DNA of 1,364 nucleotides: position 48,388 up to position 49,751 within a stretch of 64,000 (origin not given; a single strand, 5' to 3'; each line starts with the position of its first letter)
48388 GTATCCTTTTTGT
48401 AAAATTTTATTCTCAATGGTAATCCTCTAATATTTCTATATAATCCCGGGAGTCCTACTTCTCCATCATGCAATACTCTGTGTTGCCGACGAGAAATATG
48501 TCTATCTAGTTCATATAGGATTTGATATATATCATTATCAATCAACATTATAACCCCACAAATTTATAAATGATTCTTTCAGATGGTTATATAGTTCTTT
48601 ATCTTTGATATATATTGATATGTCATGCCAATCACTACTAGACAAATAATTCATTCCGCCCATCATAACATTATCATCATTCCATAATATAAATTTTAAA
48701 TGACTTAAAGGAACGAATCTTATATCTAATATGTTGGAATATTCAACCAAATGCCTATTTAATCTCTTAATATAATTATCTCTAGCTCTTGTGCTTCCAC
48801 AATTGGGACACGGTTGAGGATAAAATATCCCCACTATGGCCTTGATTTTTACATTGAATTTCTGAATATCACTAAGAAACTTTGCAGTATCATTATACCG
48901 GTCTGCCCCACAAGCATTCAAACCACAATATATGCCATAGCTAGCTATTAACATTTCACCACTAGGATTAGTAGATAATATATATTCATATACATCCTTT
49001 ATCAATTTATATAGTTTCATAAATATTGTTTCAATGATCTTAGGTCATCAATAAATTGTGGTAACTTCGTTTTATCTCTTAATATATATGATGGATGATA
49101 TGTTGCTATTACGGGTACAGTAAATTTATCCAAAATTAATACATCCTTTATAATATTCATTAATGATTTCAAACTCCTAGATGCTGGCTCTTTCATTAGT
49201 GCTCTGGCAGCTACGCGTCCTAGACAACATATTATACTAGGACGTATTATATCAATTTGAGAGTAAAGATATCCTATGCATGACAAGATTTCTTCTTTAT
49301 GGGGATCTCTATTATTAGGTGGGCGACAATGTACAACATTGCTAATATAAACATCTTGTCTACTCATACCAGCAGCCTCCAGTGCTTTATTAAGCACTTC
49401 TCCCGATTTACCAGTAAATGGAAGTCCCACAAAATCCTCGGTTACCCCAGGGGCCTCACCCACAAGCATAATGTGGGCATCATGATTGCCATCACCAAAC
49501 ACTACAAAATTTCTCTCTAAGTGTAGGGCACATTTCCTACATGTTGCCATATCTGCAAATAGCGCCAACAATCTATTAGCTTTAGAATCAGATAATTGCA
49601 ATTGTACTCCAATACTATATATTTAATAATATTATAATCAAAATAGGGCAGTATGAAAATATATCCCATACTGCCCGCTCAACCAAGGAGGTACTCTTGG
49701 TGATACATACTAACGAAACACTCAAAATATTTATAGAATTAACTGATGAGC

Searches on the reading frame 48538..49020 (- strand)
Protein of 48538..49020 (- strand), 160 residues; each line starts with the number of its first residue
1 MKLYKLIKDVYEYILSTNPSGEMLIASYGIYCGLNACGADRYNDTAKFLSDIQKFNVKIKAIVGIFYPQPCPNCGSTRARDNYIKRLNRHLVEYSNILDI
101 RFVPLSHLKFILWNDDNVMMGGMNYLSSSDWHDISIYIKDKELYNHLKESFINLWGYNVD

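Call 112: search_protein_families(library=pfam, proteins=[window:48538-49020:-], max_evalue=0.01)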
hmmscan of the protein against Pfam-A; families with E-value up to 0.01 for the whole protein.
window:48538-49020:- (160 aa): 1 family
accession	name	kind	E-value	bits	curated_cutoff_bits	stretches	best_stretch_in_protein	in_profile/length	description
PF13091.12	PLDc_2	-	5.9e-06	26.6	27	1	50-155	30-132/132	PLD-like domain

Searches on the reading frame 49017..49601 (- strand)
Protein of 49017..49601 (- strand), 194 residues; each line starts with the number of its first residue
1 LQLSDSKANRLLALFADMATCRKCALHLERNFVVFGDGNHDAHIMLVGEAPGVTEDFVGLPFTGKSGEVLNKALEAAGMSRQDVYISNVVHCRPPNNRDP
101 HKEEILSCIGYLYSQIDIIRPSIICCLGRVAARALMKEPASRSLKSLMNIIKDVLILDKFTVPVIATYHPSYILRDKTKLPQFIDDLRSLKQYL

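Call 112: search_protein_families(library=pfam, proteins=[window:49017-49601:-], max_evalue=0.01)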
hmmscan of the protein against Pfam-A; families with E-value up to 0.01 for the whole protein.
window:49017-49601:- (194 aa): 1 family
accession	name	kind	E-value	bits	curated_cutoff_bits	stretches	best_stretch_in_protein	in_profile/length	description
PF03167.25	UDG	-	2.2e-36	125.5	24.3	1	35-185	1-138/141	Uracil DNA glycosylase superfamily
